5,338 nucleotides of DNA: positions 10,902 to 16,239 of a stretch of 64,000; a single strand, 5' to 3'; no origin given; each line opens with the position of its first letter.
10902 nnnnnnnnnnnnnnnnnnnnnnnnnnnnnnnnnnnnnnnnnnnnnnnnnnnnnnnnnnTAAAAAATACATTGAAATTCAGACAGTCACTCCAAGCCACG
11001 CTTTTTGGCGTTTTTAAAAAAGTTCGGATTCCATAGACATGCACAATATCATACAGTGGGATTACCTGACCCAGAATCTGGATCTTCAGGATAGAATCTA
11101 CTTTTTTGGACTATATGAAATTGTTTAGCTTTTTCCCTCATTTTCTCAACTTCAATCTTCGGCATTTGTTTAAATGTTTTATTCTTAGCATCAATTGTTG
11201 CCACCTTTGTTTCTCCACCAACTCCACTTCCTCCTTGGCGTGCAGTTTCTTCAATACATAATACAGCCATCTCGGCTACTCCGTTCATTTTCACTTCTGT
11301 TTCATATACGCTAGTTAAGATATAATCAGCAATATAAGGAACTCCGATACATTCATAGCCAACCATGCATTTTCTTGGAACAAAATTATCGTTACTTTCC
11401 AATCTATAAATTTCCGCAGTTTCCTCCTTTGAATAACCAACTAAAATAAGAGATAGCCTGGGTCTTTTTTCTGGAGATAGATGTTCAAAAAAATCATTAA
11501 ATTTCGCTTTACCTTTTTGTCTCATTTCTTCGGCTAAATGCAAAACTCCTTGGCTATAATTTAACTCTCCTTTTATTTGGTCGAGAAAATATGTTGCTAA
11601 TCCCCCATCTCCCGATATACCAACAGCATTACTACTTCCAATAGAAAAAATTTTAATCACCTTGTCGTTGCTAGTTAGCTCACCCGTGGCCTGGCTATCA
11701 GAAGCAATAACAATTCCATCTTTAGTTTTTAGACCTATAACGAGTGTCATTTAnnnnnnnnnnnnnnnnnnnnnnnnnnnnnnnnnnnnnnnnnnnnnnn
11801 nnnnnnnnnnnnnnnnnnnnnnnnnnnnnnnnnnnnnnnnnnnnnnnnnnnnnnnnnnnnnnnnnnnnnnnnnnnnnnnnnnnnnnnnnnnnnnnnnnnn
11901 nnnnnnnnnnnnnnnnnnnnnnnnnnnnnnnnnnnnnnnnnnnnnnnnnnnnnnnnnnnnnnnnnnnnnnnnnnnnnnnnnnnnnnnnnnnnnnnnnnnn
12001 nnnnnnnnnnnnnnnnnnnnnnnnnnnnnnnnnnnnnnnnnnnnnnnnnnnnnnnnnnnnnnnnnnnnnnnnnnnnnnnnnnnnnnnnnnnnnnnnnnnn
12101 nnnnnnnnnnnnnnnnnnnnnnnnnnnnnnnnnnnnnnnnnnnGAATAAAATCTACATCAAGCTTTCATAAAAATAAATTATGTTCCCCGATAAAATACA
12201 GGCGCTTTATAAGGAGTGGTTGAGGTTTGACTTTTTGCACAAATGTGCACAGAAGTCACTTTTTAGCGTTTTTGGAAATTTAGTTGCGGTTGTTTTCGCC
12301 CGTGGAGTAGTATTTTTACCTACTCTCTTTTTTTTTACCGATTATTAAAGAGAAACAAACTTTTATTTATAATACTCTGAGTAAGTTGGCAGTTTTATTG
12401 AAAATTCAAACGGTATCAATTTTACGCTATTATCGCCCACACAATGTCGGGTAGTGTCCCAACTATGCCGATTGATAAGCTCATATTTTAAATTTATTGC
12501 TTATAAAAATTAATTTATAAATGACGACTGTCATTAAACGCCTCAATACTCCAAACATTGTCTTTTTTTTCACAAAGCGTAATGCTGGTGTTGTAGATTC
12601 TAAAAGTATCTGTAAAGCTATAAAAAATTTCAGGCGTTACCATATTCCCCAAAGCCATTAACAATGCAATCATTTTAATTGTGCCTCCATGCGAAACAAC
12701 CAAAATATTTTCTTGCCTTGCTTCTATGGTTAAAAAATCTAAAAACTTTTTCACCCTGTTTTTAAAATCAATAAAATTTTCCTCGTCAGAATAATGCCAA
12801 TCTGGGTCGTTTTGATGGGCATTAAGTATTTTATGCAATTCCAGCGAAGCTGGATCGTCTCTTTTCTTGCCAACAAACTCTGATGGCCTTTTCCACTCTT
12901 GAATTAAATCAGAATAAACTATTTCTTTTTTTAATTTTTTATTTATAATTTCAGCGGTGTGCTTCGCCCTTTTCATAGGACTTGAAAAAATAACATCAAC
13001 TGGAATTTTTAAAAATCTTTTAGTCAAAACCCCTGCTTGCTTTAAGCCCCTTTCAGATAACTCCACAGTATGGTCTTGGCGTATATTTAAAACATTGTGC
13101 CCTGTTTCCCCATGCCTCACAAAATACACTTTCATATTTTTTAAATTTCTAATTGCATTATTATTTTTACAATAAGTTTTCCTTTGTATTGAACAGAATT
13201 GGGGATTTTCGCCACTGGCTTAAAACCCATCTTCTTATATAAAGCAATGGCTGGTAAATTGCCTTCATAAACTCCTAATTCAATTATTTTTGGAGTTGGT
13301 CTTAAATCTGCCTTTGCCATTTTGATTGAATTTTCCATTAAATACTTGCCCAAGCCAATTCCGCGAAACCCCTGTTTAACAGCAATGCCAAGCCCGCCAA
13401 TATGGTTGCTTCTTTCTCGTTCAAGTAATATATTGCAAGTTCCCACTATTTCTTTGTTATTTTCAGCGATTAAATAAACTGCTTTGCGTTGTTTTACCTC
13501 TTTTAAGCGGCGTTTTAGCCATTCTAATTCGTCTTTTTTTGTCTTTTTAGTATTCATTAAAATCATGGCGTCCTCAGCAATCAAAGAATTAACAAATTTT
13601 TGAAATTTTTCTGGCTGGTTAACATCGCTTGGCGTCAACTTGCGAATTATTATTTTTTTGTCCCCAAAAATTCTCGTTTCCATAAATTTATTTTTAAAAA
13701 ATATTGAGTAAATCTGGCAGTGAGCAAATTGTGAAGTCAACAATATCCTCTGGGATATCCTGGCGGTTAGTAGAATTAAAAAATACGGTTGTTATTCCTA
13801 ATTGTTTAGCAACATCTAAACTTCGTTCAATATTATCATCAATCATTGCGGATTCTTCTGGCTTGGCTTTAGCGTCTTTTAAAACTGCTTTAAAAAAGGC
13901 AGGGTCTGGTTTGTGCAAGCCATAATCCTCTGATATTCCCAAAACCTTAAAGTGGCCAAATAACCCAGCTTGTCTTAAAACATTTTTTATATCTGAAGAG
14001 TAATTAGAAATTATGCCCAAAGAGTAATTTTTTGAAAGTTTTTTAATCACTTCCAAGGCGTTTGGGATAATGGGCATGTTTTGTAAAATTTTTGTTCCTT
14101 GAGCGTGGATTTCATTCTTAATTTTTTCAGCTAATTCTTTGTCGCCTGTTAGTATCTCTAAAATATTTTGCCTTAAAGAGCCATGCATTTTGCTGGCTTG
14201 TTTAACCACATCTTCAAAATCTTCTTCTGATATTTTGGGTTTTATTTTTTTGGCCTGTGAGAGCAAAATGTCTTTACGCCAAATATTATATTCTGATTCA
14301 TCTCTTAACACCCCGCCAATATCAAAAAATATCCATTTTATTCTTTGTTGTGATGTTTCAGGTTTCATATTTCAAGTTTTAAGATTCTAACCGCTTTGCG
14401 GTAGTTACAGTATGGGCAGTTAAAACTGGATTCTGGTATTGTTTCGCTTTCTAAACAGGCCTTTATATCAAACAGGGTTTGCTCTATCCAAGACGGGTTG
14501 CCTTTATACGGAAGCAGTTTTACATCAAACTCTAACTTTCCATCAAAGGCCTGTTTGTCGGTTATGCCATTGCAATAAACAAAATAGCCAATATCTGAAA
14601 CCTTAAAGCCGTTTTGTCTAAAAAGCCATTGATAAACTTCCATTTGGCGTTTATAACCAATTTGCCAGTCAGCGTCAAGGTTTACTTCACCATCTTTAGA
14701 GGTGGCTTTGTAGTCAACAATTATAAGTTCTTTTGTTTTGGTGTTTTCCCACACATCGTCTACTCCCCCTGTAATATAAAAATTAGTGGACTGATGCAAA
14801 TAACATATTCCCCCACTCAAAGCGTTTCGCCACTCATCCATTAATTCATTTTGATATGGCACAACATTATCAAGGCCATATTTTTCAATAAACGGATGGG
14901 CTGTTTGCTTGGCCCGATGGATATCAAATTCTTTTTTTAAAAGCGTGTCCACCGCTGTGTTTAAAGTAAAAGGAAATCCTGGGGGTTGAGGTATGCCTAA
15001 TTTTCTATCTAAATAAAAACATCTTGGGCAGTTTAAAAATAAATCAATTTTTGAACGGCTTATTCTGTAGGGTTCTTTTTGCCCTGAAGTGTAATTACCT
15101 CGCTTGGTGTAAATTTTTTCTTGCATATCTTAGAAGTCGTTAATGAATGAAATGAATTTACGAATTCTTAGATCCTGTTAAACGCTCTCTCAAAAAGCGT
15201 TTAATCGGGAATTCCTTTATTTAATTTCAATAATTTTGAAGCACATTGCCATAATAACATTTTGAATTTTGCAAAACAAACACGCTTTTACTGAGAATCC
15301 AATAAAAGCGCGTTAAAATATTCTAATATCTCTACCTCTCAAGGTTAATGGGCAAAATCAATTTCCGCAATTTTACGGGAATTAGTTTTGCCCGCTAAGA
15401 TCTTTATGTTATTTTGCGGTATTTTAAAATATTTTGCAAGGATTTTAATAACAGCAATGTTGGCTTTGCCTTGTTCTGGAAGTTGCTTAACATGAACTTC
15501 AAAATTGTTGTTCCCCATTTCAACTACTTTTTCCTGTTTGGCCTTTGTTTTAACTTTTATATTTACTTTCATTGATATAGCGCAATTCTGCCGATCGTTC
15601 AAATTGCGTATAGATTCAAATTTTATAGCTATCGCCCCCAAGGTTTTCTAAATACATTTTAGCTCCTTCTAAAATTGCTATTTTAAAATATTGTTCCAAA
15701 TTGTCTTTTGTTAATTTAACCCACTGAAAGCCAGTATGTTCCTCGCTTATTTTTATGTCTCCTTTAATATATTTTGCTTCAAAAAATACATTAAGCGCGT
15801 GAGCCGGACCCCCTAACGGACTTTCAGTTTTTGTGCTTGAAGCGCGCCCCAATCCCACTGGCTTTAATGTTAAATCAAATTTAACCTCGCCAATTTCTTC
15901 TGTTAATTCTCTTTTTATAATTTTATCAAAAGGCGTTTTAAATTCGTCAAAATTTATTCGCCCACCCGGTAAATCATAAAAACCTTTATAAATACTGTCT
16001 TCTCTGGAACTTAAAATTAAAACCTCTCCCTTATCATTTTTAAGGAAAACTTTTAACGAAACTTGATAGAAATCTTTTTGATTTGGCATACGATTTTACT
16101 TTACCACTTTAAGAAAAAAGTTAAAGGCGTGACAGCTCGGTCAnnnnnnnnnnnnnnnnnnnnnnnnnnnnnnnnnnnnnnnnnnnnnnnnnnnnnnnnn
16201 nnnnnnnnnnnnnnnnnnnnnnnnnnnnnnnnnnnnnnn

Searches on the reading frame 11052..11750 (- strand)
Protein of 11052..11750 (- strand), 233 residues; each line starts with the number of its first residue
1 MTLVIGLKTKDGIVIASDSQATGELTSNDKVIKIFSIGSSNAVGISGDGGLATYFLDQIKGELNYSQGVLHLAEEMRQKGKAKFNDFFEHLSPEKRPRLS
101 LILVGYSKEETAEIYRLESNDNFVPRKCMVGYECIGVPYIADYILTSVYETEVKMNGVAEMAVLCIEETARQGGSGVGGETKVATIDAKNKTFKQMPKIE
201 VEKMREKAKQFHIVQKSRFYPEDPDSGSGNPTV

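Call 9: search_protein_families(library=pfam, proteins=[window:11052-11750:-], max_evalue=0.01)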
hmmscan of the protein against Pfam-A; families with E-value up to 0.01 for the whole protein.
window:11052-11750:- (233 aa): 1 family
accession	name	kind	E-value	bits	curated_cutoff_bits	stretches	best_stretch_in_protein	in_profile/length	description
PF00227.31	Proteasome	-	2.7e-13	50.5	22.4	1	4-172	7-176/189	Proteasome subunit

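Call 60: search_protein_families(library=ncbifam, proteins=[window:11052-11750:-], max_evalue=0.001)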
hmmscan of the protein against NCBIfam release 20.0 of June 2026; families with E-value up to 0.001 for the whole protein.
window:11052-11750:- (233 aa): 4 families
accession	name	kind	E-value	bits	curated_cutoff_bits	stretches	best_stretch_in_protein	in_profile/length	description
TIGR03634.1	arc_protsome_B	equivalog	1.1e-12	47.9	224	1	2-189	2-183/185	archaeal proteasome endopeptidase complex subunit beta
NF003075.0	PRK03996.1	subfamily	4.2e-10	39.4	219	1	3-210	38-241/248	archaeal proteasome endopeptidase complex subunit alpha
TIGR03633.1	arc_protsome_A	equivalog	3.1e-09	36.6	287.35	1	4-204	32-228/230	archaeal proteasome endopeptidase complex subunit alpha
TIGR03690.1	20S_bact_beta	equivalog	8.1e-05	22.4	191.9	1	2-71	6-76/222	proteasome subunit beta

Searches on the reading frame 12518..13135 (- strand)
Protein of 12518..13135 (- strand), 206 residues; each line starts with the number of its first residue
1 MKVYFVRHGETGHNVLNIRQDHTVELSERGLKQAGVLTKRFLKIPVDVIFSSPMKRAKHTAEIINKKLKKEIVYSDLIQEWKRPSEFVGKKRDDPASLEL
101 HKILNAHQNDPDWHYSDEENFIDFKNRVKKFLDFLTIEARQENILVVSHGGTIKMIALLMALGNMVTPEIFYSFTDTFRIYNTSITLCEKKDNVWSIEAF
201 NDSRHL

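Call 9: search_protein_families(library=pfam, proteins=[window:12518-13135:-], max_evalue=0.01)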
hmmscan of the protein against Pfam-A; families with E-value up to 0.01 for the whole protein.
window:12518-13135:- (206 aa): 1 family
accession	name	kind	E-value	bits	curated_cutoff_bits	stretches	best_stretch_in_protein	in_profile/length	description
PF00300.27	His_Phos_1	-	9.6e-36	123.7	21.7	1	3-202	1-193/194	Histidine phosphatase superfamily (branch 1)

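Call 23: find_encoding_contigs(protein=window:12518-13135:-, flank=6000, max_places=10)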
Protein window:12518-13135:- (206 aa): 2 contigs read that carry it; 2 places shown.
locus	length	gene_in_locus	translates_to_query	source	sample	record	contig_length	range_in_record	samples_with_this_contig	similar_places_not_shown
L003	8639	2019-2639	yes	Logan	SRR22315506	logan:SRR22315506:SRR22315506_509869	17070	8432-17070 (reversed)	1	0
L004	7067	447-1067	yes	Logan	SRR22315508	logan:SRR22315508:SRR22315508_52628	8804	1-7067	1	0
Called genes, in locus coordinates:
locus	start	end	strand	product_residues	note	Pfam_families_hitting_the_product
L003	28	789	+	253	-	PF12705:PDDEXK_1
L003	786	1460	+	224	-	PF00702:Hydrolase, PF13419:HAD_2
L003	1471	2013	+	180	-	PF13302:Acetyltransf_3, PF13420:Acetyltransf_4, PF13673:Acetyltransf_10 (weak), PF00583:Acetyltransf_1, PF13508:Acetyltransf_7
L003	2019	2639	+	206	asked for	PF00300:His_Phos_1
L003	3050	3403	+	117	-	-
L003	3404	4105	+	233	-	PF00227:Proteasome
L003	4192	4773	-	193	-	-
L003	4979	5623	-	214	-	-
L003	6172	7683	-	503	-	PF13385:Laminin_G_3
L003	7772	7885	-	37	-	-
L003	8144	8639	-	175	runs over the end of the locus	-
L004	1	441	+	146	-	?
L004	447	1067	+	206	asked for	PF00300:His_Phos_1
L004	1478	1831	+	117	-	-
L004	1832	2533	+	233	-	PF00227:Proteasome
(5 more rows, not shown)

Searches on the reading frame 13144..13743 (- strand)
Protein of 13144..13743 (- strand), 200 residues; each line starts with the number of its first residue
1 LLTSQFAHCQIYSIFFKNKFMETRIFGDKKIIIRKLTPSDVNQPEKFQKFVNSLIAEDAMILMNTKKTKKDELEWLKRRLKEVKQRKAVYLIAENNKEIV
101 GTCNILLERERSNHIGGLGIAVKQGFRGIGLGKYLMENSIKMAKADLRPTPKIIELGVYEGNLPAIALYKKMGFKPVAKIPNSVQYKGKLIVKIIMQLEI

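Call 9: search_protein_families(library=pfam, proteins=[window:13144-13743:-], max_evalue=0.01)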
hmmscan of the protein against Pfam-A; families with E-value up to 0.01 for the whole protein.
window:13144-13743:- (200 aa): 6 families
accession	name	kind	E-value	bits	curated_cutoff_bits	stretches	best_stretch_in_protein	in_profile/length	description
PF00583.31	Acetyltransf_1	-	1.9e-16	60.8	20.7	1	74-174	19-116/116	Acetyltransferase (GNAT) family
PF13508.13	Acetyltransf_7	-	1.3e-12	48.3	27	1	88-176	3-84/84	Acetyltransferase (GNAT) domain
PF13420.13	Acetyltransf_4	-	6.8e-08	33.1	24.3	1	33-191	1-151/155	Acetyltransferase (GNAT) domain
PF13302.13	Acetyltransf_3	-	1.3e-07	32.8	25.4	1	31-175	2-138/138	Acetyltransferase (GNAT) domain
PF13673.13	Acetyltransf_10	-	1.5e-07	31.9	23.6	1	82-178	25-111/128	Acetyltransferase (GNAT) domain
PF08445.16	FR47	-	0.00061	20.2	22.1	1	116-175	22-78/86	FR47-like protein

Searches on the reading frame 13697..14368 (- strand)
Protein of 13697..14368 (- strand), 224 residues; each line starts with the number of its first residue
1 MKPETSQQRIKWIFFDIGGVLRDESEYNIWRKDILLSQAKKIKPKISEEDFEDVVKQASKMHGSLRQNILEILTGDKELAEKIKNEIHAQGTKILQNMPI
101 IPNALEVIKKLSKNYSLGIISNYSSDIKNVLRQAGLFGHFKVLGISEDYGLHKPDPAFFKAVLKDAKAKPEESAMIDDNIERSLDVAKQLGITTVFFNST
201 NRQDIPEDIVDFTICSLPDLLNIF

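Call 9: search_protein_families(library=pfam, proteins=[window:13697-14368:-], max_evalue=0.01)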
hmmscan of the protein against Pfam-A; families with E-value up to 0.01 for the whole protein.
window:13697-14368:- (224 aa): 3 families
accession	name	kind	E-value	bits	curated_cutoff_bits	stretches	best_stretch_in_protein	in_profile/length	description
PF00702.32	Hydrolase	-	1.1e-17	65.4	26.4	1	10-191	1-191/191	haloacid dehalogenase-like hydrolase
PF13419.12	HAD_2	-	2.3e-17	64.1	23.8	1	14-195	2-176/178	Haloacid dehalogenase-like hydrolase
PF13242.12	Hydrolase_like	-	1.9e-05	25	22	1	152-197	3-48/75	HAD-hyrolase-like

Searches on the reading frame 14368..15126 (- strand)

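Call 9: search_protein_families(library=pfam, proteins=[window:14368-15126:-], max_evalue=0.01)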
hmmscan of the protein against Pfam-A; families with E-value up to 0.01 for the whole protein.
window:14368-15126:- (253 aa): 1 family
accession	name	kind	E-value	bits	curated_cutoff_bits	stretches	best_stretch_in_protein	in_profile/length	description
PF12705.13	PDDEXK_1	-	3.3e-13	50.6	22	1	106-244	120-244/247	PD-(D/E)XK nuclease superfamily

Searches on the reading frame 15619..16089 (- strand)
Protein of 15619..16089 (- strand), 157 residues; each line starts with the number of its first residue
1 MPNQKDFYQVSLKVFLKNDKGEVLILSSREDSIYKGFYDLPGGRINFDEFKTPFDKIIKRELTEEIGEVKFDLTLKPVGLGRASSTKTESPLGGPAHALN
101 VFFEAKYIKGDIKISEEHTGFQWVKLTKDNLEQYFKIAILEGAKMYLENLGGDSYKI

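Call 9: search_protein_families(library=pfam, proteins=[window:15619-16089:-], max_evalue=0.01)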
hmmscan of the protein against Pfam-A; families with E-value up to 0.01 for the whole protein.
window:15619-16089:- (157 aa): 1 family
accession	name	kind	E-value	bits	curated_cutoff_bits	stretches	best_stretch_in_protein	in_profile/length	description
PF00293.34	NUDIX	-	9e-06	26.2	21.1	1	9-127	3-116/134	NUDIX domain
